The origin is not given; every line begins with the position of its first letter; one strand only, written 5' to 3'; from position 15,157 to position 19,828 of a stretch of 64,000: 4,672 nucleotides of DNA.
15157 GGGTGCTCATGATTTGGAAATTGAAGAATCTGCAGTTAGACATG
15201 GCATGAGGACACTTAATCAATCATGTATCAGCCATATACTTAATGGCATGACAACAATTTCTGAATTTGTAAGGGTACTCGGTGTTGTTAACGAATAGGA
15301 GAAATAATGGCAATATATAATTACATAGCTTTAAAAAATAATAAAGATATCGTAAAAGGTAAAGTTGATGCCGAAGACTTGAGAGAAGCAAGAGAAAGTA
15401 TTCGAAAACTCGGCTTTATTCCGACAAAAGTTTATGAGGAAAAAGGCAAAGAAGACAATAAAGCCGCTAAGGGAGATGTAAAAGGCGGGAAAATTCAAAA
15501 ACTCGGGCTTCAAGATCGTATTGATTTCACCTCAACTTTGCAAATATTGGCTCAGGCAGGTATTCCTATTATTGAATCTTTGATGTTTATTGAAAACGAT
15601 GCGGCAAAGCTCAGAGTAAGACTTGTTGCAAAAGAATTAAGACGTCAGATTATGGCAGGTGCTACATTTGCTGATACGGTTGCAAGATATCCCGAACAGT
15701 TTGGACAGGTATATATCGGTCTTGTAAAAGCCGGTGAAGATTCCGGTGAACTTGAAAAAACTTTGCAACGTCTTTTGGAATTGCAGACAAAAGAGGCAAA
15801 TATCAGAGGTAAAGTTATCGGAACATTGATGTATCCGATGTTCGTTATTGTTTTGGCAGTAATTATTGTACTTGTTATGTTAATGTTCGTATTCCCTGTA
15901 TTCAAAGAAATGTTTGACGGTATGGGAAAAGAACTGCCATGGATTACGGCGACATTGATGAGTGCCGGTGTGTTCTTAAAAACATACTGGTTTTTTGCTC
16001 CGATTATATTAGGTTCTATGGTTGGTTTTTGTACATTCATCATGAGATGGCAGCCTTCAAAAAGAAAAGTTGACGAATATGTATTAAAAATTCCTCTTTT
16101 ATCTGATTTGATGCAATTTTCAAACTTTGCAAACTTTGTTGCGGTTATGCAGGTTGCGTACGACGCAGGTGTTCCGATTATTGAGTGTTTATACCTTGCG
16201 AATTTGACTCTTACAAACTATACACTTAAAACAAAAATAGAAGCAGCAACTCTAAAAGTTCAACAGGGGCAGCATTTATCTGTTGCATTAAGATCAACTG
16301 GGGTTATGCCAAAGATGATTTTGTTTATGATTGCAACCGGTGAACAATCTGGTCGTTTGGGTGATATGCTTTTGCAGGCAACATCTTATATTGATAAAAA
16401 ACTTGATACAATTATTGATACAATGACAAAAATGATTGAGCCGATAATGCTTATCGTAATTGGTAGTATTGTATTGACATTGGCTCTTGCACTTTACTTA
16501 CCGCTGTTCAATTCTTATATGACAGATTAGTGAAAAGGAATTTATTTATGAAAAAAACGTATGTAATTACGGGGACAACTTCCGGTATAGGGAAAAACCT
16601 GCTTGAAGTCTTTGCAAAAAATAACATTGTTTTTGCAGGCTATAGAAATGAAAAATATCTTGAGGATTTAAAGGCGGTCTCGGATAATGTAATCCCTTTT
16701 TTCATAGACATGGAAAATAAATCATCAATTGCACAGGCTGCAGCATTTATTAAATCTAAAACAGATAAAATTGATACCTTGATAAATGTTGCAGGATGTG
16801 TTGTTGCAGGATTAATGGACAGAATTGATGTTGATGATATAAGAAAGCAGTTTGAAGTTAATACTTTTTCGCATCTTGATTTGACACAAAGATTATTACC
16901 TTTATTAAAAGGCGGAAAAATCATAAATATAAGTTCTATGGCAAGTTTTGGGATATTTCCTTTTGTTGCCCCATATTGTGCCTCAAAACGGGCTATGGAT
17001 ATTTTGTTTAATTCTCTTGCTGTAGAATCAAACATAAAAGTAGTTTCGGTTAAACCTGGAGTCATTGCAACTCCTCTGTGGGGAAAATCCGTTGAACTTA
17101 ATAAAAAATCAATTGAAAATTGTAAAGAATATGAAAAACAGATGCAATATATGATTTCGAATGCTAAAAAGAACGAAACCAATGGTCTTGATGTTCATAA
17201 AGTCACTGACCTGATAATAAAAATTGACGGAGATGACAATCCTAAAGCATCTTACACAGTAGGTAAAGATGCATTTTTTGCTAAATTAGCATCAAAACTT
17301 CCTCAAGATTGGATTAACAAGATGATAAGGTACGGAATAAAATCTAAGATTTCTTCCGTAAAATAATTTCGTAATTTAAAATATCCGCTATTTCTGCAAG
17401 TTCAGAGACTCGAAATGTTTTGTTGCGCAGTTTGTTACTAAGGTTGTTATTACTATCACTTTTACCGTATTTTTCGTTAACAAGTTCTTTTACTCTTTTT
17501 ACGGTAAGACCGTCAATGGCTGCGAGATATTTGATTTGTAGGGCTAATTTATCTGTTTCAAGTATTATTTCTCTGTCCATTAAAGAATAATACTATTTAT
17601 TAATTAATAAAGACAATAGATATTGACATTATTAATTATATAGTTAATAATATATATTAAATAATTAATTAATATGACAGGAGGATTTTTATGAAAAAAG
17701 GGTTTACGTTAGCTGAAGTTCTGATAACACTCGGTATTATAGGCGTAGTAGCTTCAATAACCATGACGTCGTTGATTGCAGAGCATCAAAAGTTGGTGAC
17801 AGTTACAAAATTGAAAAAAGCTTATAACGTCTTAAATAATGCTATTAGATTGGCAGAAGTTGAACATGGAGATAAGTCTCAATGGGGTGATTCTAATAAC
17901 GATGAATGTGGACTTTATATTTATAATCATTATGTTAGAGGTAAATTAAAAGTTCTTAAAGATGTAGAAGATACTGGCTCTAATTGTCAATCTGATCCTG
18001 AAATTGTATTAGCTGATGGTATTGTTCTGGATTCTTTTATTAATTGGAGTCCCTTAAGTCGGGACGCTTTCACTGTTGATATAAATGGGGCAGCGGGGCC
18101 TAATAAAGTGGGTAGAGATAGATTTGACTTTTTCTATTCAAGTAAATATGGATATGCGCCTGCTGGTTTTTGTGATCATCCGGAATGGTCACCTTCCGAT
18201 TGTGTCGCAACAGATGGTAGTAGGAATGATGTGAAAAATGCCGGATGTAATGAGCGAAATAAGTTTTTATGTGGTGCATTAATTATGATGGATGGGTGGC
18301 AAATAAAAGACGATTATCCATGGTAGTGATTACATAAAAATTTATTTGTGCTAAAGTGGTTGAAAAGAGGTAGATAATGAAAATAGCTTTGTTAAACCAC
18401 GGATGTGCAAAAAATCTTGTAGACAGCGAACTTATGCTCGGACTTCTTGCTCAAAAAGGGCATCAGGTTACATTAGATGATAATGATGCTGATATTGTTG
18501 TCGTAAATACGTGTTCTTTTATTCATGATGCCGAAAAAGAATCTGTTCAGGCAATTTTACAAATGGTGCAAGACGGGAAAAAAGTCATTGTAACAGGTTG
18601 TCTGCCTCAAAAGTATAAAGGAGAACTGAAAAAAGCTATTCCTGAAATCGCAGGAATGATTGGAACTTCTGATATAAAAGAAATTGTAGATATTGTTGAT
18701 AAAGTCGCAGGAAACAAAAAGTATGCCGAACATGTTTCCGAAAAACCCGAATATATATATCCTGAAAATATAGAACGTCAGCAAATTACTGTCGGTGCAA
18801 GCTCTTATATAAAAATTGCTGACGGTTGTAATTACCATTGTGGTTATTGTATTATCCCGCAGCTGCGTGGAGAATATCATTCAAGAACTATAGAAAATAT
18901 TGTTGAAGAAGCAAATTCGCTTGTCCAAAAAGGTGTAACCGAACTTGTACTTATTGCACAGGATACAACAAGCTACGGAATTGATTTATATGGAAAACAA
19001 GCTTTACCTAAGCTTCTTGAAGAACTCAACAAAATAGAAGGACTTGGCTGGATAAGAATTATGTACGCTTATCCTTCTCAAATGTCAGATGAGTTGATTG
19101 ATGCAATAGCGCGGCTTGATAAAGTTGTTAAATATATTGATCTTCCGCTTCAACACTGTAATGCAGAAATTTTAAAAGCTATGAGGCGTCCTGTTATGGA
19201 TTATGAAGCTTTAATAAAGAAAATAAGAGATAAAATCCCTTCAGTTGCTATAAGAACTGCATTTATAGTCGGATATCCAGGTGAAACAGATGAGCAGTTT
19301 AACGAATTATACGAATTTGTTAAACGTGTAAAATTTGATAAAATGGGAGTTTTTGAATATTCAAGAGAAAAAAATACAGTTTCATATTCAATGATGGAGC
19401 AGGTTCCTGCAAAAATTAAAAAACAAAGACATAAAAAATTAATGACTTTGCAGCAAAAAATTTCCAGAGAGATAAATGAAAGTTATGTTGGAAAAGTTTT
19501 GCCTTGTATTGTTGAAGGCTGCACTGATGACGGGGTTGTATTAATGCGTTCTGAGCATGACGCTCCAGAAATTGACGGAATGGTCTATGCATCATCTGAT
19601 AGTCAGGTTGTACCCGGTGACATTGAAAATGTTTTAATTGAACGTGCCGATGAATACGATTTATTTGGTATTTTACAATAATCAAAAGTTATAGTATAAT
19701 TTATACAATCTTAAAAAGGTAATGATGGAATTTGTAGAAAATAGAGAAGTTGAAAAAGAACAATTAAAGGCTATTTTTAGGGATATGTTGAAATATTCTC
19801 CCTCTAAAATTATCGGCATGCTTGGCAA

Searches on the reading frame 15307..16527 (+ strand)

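Call 9: search_protein_families(library=pfam, proteins=[window:15307-16527:+], max_evalue=0.001)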
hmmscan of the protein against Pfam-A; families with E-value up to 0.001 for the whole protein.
window:15307-16527:+ (407 aa): 1 family
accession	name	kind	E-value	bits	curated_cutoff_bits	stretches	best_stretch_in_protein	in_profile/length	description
PF00482.28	T2SSF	-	2.5e-44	150.7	25.2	2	74-197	1-125/125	Type II secretion system (T2SS), protein F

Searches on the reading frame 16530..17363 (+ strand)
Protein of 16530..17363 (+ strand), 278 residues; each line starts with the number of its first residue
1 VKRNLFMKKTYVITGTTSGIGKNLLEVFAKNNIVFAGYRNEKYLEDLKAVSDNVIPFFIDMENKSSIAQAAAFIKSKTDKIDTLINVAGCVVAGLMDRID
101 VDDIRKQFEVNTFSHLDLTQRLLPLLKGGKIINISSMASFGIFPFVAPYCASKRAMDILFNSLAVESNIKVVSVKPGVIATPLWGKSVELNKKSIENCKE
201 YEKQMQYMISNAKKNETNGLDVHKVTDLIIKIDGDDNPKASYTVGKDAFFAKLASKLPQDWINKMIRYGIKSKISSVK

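Call 9: search_protein_families(library=pfam, proteins=[window:16530-17363:+], max_evalue=0.001)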
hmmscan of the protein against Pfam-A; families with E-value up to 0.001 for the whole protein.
window:16530-17363:+ (278 aa): 5 families
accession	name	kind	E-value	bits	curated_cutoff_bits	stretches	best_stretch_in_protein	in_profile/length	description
PF00106.31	adh_short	-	8.5e-36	123.7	26.6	1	9-187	1-190/195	short chain dehydrogenase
PF13561.12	adh_short_C2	-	1.4e-22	80.9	27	1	17-196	3-192/236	Enoyl-(Acyl carrier protein) reductase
PF08659.16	KR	-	4.6e-09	36.9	22.6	1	10-178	2-177/180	KR domain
PF08643.16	DUF1776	-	2.5e-05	24.3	25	1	93-260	105-290/294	Fungal family of unknown function (DUF1776)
PF01370.27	Epimerase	-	4.3e-05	23.5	20.9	1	12-183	2-176/240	NAD dependent epimerase/dehydratase family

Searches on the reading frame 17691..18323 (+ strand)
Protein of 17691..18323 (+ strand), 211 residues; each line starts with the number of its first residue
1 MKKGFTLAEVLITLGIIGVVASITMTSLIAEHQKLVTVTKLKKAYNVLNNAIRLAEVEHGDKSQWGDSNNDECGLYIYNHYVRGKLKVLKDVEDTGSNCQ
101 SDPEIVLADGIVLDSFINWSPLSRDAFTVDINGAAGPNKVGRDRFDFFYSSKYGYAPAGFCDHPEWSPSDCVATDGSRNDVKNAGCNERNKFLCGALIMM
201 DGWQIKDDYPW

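Call 9: search_protein_families(library=pfam, proteins=[window:17691-18323:+], max_evalue=0.001)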
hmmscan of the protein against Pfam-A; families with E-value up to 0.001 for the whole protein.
window:17691-18323:+ (211 aa): 2 families
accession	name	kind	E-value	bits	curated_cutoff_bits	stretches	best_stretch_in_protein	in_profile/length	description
PF20318.3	DUF6613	-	3.4e-09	37.4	24.3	1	29-210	3-197/200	Family of unknown function (DUF6613)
PF07963.17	N_methyl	-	1.3e-05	25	21.2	1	2-24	4-26/27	Prokaryotic N-terminal methylation motif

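Call 12: search_protein_families(library=ncbifam, proteins=[window:17691-18323:+], max_evalue=1)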
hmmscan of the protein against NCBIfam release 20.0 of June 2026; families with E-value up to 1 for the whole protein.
window:17691-18323:+ (211 aa): 10 families
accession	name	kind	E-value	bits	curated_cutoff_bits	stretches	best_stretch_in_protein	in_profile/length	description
TIGR02532.1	IV_pilin_GFxxxE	domain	1.2e-06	28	16.3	1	2-24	1-23/24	prepilin-type N-terminal cleavage/methylation domain-containing protein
NF041013.1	T4P_ComGE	equivalog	1.8e-06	28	49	1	2-58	3-59/83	competence type IV pilus minor pilin ComGE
NF007862.0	PRK10574.1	equivalog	0.00014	22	138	1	2-65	4-66/145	prepilin peptidase-dependent pilin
TIGR01710.1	typeII_sec_gspG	equivalog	0.00029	20.9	88.85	1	3-60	1-57/134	type II secretion system major pseudopilin GspG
NF040999.1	pilin_ComGC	equivalog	0.00064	19.9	75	1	2-64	1-62/84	competence type IV pilus major pilin ComGC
TIGR01708.2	typeII_sec_gspH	equivalog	0.0013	18.7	80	1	3-33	2-33/169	type II secretion system minor pseudopilin GspH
NF040982.1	ComGD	equivalog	0.0038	17.6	70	1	2-37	1-35/139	competence type IV pilus minor pilin ComGD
TIGR01707.1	gspI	equivalog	0.0096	16.4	44.35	1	4-53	1-50/101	type II secretion system minor pseudopilin GspI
NF041775.1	typeIV_PilA_Myxo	equivalog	0.024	14.6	400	1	3-30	11-38/214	type IV pilin protein PilA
NF041002.1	pilin_ComGF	equivalog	0.18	12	80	1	2-29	1-28/139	competence type IV pilus minor pilin ComGF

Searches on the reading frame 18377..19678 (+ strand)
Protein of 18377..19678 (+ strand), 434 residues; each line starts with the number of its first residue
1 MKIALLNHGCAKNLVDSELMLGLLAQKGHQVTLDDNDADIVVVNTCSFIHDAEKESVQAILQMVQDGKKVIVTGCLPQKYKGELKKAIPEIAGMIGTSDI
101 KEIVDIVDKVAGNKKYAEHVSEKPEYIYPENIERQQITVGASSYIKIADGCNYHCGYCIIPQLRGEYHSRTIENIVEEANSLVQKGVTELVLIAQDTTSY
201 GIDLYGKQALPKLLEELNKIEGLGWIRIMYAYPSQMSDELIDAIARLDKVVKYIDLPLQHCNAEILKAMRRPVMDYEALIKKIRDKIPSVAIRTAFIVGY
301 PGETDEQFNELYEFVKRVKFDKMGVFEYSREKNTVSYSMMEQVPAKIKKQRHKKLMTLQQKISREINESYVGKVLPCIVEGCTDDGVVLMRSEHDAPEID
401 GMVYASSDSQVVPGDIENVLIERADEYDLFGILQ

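Call 9: search_protein_families(library=pfam, proteins=[window:18377-19678:+], max_evalue=0.001)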
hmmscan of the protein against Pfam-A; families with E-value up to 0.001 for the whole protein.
window:18377-19678:+ (434 aa): 4 families
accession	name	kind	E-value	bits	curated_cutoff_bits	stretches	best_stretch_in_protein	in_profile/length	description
PF00919.26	UPF0004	-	3.5e-26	91.5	27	1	2-96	1-98/98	Uncharacterized protein family UPF0004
PF04055.27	Radical_SAM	-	8.9e-26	91.5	29.5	1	146-315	2-166/166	Radical SAM superfamily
PF18693.7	TRAM_2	-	3.2e-16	59.7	27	1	371-431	1-60/63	TRAM domain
PF22882.2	GT-D-like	-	0.00034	20.4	27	0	61-113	120-172/210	GT-D fold-like domain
